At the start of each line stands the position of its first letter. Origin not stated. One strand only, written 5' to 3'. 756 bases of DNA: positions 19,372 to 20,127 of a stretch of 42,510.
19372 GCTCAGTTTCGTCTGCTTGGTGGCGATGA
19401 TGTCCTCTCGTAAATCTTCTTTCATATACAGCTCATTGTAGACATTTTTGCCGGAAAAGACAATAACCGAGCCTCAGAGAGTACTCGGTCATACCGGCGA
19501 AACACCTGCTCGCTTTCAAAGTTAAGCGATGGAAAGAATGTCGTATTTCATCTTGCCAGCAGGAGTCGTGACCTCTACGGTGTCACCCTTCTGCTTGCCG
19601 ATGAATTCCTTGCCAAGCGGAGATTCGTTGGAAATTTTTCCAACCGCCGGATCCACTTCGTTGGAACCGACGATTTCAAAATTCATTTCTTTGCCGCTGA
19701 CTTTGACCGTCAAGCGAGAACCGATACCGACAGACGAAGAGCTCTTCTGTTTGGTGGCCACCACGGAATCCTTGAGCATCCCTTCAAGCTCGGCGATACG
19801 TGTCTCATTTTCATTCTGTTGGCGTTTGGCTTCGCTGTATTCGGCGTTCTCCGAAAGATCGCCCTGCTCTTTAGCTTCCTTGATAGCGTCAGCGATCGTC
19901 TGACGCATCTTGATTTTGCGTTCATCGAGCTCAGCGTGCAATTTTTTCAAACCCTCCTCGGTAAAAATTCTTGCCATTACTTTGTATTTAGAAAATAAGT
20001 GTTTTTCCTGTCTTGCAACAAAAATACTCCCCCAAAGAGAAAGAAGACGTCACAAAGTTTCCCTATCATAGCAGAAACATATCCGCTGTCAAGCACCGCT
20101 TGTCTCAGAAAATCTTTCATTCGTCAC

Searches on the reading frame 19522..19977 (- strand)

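Call 57: search_protein_families(library=pfam, proteins=[window:19522-19977:-], max_evalue=0.001)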
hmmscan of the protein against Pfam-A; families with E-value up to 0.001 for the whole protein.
window:19522-19977:- (151 aa): 2 families
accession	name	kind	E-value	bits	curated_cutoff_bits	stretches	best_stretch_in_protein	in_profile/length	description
PF03449.20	GreA_GreB_N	-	3.4e-23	82.1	24.5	1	5-73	3-71/71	Transcription elongation factor, N-terminal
PF01272.25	GreA_GreB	-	1.1e-22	80.2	26.9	1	80-150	3-75/77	Transcription elongation factor, GreA/GreB, C-term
